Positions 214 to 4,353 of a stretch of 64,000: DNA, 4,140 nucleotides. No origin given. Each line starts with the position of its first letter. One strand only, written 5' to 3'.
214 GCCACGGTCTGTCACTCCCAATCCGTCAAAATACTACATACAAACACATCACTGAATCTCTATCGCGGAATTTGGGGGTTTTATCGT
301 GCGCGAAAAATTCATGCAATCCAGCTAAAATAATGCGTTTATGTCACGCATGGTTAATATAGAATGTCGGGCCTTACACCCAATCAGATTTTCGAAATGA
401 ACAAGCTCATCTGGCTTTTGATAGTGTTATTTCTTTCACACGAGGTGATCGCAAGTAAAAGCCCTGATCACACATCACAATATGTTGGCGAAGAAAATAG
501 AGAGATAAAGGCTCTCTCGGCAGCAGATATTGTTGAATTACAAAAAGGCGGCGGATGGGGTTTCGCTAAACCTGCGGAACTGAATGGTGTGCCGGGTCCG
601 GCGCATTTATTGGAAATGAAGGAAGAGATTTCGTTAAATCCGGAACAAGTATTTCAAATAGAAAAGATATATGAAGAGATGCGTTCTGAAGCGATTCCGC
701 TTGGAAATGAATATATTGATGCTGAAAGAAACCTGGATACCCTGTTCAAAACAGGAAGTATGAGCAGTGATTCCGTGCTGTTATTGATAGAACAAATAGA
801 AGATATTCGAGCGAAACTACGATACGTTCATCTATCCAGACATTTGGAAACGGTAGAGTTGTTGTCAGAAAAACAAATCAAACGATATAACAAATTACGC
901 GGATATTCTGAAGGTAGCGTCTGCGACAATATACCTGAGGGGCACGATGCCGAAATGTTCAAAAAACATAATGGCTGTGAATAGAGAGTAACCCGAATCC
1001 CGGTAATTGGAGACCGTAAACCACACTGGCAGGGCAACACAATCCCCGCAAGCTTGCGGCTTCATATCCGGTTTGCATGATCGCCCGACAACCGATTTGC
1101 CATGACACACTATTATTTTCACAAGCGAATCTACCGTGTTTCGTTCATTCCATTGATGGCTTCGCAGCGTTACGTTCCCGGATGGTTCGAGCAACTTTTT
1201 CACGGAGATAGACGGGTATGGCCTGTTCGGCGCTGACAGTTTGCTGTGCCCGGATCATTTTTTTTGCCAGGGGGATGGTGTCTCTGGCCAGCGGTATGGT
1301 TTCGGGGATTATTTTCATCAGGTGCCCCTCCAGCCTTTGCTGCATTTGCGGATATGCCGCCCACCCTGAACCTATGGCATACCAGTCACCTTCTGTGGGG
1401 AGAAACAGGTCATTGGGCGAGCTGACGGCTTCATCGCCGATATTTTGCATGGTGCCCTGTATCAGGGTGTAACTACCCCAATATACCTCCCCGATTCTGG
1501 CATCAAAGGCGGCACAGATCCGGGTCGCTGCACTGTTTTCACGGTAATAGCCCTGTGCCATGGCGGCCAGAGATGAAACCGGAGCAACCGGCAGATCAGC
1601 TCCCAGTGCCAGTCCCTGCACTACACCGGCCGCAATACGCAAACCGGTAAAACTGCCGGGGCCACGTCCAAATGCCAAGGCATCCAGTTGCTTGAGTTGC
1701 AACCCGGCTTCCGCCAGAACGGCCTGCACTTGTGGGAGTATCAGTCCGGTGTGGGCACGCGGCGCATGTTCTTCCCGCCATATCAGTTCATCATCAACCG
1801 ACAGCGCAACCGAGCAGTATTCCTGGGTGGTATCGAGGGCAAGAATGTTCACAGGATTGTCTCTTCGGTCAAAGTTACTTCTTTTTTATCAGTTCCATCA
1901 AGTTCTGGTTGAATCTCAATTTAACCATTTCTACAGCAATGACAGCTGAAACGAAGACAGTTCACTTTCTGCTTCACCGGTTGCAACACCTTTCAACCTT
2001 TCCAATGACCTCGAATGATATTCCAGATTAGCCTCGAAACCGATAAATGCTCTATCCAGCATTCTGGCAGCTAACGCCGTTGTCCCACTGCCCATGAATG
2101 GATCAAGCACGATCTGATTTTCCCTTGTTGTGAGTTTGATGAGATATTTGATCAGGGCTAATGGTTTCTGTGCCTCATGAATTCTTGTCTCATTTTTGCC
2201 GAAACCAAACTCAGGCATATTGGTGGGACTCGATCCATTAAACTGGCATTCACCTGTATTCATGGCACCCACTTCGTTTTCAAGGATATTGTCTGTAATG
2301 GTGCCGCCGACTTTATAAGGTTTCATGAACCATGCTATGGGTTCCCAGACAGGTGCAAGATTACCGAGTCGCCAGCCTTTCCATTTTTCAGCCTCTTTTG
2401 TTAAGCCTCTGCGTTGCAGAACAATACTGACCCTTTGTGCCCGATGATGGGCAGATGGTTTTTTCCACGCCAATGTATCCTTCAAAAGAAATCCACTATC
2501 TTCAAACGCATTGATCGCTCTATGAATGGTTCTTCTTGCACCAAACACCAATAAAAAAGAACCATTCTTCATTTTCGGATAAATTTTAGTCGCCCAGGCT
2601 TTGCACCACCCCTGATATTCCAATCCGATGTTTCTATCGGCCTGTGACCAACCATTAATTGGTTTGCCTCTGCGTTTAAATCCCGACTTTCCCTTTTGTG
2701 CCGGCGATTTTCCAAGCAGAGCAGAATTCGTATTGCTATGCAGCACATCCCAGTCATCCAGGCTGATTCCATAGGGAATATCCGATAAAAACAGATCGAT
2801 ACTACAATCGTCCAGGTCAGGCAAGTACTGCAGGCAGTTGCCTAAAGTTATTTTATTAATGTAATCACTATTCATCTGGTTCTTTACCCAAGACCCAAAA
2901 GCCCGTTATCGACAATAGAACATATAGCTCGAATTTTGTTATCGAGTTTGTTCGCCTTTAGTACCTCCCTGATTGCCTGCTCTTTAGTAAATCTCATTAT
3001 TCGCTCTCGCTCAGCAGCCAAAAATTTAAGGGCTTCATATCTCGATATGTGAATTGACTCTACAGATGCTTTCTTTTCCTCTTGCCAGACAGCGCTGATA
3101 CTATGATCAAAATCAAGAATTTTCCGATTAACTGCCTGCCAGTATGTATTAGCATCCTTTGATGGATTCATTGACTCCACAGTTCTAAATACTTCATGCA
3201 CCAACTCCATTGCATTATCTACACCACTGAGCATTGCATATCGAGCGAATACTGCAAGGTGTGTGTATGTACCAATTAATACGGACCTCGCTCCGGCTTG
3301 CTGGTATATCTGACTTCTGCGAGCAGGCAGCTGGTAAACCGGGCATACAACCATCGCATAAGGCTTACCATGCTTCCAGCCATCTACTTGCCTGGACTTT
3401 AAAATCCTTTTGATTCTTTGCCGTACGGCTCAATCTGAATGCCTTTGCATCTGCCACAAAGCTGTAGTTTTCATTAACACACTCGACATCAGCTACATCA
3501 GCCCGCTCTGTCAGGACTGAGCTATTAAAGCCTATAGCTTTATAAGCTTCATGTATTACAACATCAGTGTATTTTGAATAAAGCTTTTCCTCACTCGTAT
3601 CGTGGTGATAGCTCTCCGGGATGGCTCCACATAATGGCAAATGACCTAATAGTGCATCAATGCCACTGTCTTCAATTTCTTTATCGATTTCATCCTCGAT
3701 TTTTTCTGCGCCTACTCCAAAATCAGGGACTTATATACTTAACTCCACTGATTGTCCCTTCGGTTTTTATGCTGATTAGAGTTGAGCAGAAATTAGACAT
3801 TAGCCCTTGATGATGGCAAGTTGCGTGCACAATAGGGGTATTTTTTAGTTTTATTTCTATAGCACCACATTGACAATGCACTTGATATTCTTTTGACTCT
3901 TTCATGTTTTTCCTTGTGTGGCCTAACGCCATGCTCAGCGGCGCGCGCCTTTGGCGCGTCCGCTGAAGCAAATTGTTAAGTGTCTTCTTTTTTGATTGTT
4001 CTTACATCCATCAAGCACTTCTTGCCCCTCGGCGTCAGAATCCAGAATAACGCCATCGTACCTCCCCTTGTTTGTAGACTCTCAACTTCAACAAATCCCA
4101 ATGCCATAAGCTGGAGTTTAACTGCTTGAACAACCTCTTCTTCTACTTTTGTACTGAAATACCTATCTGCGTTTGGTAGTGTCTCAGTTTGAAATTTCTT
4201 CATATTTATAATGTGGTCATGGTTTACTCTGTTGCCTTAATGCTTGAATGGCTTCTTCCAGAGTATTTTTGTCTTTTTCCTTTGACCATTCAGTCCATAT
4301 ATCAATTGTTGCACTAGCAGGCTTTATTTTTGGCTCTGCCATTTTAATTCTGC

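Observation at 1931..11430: Decayed defence / mobile-element island inserted between tsaB and dinG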

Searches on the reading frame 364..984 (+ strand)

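Call 6: search_protein_families(library=pfam, max_evalue=0.01, proteins=[window:364-984:+])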
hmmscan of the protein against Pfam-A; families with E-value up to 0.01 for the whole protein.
window:364-984:+ (206 aa): 1 family
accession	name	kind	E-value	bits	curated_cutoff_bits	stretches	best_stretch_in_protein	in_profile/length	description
PF07813.17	LTXXQ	-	0.0014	19.8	24.3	1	84-178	8-99/100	LTXXQ motif family protein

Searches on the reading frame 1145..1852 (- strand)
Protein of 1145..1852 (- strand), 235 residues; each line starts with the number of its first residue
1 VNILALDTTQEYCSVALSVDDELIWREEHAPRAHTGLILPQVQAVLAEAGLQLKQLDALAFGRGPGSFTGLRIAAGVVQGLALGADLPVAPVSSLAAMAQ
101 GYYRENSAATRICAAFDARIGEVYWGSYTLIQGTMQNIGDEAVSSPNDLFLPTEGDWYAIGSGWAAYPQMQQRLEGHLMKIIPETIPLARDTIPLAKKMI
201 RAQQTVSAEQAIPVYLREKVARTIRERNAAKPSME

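Call 5: search_protein_families(library=pfam, max_evalue=0.01, proteins=[window:1145-1852:-])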
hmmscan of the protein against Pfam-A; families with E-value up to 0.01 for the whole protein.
window:1145-1852:- (235 aa): 1 family
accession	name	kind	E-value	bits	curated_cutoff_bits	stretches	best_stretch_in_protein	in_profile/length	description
PF00814.31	TsaD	-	8.6e-31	108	24.8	1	28-221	23-260/264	tRNA N6-adenosine threonylcarbamoyltransferase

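Call 9: find_encoding_contigs(protein=window:1145-1852:-, flank=10000, max_places=10)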
Protein window:1145-1852:- (235 aa): no gene with exactly this product is on record in the collection.

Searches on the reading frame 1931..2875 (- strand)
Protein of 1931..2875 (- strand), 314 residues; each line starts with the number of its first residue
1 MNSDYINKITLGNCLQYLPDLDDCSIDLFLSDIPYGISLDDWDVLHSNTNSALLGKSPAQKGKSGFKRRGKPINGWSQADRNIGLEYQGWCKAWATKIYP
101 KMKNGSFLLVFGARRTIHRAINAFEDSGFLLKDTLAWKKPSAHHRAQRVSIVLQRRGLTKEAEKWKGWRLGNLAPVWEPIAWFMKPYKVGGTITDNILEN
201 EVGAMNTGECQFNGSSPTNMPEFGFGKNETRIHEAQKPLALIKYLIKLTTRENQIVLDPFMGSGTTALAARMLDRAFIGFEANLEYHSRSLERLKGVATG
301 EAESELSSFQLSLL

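Call 5: search_protein_families(library=pfam, max_evalue=0.01, proteins=[window:1931-2875:-])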
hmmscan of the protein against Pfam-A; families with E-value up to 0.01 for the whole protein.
window:1931-2875:- (314 aa): 2 families
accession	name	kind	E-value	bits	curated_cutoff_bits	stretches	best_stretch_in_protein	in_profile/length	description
PF01555.25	N6_N4_Mtase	-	2.5e-38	132.7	26.7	1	26-288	1-217/221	DNA methylase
PF01170.24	UPF0020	-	0.0075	16.4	22.3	0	251-278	27-54/197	RMKL-like, methyltransferase domain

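Call 7: search_protein_families(library=padloc, max_evalue=0.01, proteins=[window:1931-2875:-])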
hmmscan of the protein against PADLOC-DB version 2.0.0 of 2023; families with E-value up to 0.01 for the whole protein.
window:1931-2875:- (314 aa): 69 families (the best 25 are shown)
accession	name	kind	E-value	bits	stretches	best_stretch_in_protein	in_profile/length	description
PDLC03241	MTase_II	-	2e-116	387.6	2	4-157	75-228/447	Type II methyltransferase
PDLC03371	MTase_II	-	2.7e-64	215.2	1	4-296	8-254/260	Type II methyltransferase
PDLC03216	MTase_II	-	1e-26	91.8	3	227-302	188-263/364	Type II methyltransferase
PDLC03320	MTase_II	-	2.1e-22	77.6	1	229-303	209-283/289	Type II methyltransferase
PDLC03251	MTase_II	-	5e-22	76.5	2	226-294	198-266/282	Type II methyltransferase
PDLC03738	oMTase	-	2.7e-21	73.7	2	227-300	198-271/376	orphan methyltransferase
PDLC03299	MTase_II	-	4.5e-21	73.6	2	225-298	188-261/296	Type II methyltransferase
PDLC03387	MTase_II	-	3.1e-20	70.5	1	232-299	213-280/289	Type II methyltransferase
PDLC03228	MTase_II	-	1.2e-19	69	1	224-302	135-213/227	Type II methyltransferase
PDLC03353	MTase_II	-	8.9e-19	66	1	6-295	9-251/260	Type II methyltransferase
PDLC03279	MTase_II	-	1.8e-18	64.2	1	230-294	520-584/587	Type II methyltransferase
PDLC03350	MTase_II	-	4.1e-17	60.6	1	228-295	228-296/312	Type II methyltransferase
PDLC03321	MTase_II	-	2.2e-16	57.9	2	230-296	179-244/245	Type II methyltransferase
PDLC03339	MTase_II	-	1e-15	55.4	1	233-295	210-272/399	Type II methyltransferase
PDLC03635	MTase_III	-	3.4e-15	53.8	1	229-302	507-580/708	Type III methyltransferase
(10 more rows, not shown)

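Call 8: search_protein_families(library=ncbifam, max_evalue=0.01, proteins=[window:1931-2875:-])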
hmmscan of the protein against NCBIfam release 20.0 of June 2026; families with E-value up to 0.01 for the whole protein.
window:1931-2875:- (314 aa): 3 families
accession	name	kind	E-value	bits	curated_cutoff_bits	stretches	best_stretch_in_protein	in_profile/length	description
NF050803.1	DnaMtaseCcrMCaul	equivalog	9.7e-25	87.2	830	1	228-303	181-256/350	adenine-specific DNA-methyltransferase CcrM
NF010253.0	PRK13699.1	subfamily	6.7e-18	65.2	244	1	225-298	136-209/226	DNA methyltransferase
NF008572.0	PRK11524.1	equivalog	4e-17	62.3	292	1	228-299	190-261/294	adenine-specific DNA-methyltransferase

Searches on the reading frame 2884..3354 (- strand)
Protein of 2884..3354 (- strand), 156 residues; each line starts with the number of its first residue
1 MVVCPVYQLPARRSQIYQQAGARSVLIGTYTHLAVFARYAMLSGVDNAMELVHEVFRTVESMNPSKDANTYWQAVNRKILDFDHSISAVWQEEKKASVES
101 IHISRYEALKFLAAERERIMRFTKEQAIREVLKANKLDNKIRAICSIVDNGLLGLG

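Call 5: search_protein_families(library=pfam, max_evalue=0.01, proteins=[window:2884-3354:-])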
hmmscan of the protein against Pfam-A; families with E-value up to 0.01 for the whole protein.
window:2884-3354:- (156 aa): 2 families
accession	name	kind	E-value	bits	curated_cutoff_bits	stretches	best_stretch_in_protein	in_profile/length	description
PF09518.16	RE_HindIII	-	3.9e-39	135.1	25.3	1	1-147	136-284/285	HindIII restriction endonuclease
PF22215.1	MLKL_N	-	0.0058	16.6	27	0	47-143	3-96/142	Mixed lineage kinase domain-like N-terminal domain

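Call 7: search_protein_families(library=padloc, max_evalue=0.01, proteins=[window:2884-3354:-])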
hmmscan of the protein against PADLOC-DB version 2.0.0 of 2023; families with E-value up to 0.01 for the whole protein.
window:2884-3354:- (156 aa): 1 family
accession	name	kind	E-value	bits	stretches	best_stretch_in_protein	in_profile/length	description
PDLC03490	REase_II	-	3.2e-33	113.5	1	1-149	156-314/321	Type II restriction enzyme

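Call 8: search_protein_families(library=ncbifam, max_evalue=0.01, proteins=[window:2884-3354:-])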
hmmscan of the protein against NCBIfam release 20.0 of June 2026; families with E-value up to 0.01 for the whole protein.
window:2884-3354:- (156 aa): 0 families

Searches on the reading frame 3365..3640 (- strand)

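Call 5: search_protein_families(library=pfam, max_evalue=0.01, proteins=[window:3365-3640:-])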
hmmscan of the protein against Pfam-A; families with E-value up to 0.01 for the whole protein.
window:3365-3640:- (91 aa): 1 family
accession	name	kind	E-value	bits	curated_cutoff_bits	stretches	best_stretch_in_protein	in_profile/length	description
PF09518.16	RE_HindIII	-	2.9e-41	142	25.3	1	3-84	43-124/285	HindIII restriction endonuclease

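Call 7: search_protein_families(library=padloc, max_evalue=0.01, proteins=[window:3365-3640:-])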
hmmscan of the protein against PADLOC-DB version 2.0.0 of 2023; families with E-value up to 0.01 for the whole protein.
window:3365-3640:- (91 aa): 3 families
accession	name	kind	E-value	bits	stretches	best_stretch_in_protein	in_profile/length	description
PDLC03490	REase_II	-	1.8e-39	134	1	3-87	61-148/321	Type II restriction enzyme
PDLC03443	REase_II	-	1.9e-11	42.1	1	5-81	57-135/342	Type II restriction enzyme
PDLC03453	REase_II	-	1.4e-09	35.8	1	4-80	101-180/313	Type II restriction enzyme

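Call 8: search_protein_families(library=ncbifam, max_evalue=0.01, proteins=[window:3365-3640:-])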
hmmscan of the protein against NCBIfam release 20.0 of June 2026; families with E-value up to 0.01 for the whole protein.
window:3365-3640:- (91 aa): 0 families

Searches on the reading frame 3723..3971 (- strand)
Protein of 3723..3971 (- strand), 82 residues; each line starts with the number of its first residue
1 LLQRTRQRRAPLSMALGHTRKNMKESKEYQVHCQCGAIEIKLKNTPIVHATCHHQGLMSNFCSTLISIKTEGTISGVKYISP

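Call 5: search_protein_families(library=pfam, max_evalue=0.01, proteins=[window:3723-3971:-])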
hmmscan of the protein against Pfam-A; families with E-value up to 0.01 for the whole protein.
window:3723-3971:- (82 aa): 1 family
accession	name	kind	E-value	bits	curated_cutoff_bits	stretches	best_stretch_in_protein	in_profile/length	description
PF04828.22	GFA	-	0.0027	18.2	24.3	1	29-53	2-26/115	Glutathione-dependent formaldehyde-activating enzyme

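Call 7: search_protein_families(library=padloc, max_evalue=0.01, proteins=[window:3723-3971:-])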
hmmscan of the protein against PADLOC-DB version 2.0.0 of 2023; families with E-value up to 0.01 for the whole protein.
window:3723-3971:- (82 aa): 0 families

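Call 8: search_protein_families(library=ncbifam, max_evalue=0.01, proteins=[window:3723-3971:-])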
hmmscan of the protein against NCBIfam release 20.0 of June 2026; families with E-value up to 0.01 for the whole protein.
window:3723-3971:- (82 aa): 1 family
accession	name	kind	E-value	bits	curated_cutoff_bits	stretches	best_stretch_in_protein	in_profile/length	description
NF006413.0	PRK08660.1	equivalog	0.0087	15.9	203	1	18-74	59-112/184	aldolase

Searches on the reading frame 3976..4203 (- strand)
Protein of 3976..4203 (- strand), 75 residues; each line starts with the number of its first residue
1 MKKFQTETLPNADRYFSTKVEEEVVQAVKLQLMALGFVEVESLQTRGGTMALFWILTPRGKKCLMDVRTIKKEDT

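Call 5: search_protein_families(library=pfam, max_evalue=0.01, proteins=[window:3976-4203:-])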
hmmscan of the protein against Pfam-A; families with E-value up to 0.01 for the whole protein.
window:3976-4203:- (75 aa): 0 families

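Call 7: search_protein_families(library=padloc, max_evalue=0.01, proteins=[window:3976-4203:-])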
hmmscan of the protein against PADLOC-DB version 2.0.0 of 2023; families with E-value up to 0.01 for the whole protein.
window:3976-4203:- (75 aa): 0 families

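Call 8: search_protein_families(library=ncbifam, max_evalue=0.01, proteins=[window:3976-4203:-])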
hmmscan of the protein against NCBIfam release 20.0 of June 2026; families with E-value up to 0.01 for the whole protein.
window:3976-4203:- (75 aa): 0 families
